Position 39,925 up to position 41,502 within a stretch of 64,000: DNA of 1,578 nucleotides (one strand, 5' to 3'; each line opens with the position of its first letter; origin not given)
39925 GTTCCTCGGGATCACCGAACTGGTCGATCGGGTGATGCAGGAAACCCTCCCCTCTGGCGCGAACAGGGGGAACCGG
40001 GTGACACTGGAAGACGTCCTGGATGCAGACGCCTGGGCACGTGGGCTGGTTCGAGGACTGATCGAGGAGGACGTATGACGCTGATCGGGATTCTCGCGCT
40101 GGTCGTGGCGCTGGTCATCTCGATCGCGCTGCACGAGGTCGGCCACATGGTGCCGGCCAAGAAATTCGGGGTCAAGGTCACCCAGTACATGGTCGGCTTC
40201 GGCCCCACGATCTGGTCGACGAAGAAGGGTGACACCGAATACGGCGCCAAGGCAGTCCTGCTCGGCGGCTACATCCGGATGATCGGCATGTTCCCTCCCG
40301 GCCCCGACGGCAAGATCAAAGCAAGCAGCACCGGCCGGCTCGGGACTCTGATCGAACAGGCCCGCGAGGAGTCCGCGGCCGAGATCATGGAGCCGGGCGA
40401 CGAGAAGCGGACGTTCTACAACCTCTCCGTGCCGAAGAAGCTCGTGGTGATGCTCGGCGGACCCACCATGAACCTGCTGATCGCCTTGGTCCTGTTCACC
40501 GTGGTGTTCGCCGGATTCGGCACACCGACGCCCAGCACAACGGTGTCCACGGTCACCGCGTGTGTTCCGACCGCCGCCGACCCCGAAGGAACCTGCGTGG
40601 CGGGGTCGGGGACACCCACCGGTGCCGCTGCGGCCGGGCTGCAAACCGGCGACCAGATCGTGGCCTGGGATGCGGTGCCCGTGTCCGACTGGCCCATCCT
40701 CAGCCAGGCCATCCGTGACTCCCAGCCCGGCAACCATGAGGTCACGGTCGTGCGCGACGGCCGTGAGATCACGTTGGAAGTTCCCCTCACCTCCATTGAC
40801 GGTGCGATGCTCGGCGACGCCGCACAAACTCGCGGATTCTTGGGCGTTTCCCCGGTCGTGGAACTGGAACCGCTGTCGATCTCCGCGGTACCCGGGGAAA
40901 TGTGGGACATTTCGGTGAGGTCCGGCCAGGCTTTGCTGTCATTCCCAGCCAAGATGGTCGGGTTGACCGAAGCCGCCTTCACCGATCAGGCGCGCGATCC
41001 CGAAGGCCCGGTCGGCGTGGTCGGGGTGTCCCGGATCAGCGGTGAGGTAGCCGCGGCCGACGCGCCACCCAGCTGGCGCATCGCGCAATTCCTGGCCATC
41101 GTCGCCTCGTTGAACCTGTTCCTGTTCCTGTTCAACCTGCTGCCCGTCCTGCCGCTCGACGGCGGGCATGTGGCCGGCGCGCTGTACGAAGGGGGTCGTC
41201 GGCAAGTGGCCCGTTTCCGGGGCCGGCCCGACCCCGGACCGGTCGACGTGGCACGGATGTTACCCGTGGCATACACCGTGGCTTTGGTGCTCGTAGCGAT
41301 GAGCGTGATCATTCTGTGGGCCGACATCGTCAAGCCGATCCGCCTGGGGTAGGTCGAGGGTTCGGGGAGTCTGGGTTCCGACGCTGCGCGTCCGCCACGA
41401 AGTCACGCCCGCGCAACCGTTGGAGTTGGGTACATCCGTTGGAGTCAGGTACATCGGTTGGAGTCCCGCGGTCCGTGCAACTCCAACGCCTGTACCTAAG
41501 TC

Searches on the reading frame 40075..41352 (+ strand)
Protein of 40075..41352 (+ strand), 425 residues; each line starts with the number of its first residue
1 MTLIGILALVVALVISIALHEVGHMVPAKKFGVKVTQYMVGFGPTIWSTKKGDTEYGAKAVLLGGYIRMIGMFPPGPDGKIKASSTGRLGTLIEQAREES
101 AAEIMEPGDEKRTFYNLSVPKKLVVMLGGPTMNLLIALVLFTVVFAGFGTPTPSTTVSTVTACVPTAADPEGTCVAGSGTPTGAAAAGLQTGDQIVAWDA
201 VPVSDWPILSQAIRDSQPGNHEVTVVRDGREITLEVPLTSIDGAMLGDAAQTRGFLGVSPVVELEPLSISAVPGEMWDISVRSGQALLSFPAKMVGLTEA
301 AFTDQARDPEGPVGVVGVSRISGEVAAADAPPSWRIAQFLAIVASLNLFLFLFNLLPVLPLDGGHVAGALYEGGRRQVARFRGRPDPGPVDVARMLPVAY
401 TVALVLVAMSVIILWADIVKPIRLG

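Call 35: find_encoding_contigs(protein=window:40075-41352:+, flank=10000, max_places=2)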
Protein window:40075-41352:+ (425 aa): 23 contigs read that carry it; 2 places shown.
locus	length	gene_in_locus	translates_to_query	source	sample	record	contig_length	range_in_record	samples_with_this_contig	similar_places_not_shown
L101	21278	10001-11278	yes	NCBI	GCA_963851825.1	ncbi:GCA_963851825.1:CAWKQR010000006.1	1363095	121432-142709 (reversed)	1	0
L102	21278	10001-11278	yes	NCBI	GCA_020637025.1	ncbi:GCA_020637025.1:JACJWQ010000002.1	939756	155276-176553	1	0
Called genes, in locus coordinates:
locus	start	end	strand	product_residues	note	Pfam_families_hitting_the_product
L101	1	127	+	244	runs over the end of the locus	PF00696:AA_kinase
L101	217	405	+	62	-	PF04023:FeoA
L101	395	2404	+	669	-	PF01926:MMR_HSR1, PF02421:FeoB_N, PF07670:Gate, PF07664:FeoB_C, PF07670:Gate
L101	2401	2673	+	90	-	PF09012:FeoC (weak)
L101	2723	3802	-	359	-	PF10974:DUF2804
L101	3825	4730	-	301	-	PF13622:4HBT_3, PF20789:4HBT_3C, PF02551:Acyl_CoA_thio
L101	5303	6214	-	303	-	PF01545:Cation_efflux, PF16916:ZT_dimer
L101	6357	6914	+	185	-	PF01765:RRF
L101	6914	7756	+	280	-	PF01148:CTP_transf_1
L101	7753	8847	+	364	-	PF21016:RlmN_N (faint), PF04055:Radical_SAM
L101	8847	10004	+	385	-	PF02670:DXP_reductoisom, PF08436:DXP_redisom_C, PF13288:DXPR_C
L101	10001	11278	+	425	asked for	PF02163:Peptidase_M50, PF13180:PDZ_2 (weak)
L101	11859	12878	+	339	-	PF04551:GcpE, PF26540:GcpE_C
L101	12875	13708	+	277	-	PF13508:Acetyltransf_7 (faint), PF13312:DUF4081, PF00583:Acetyltransf_1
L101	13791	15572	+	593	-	PF00587:tRNA-synt_2b, PF04073:tRNA_edit, PF03129:HGTP_anticodon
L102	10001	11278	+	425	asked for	PF02163:Peptidase_M50, PF13180:PDZ_2 (weak)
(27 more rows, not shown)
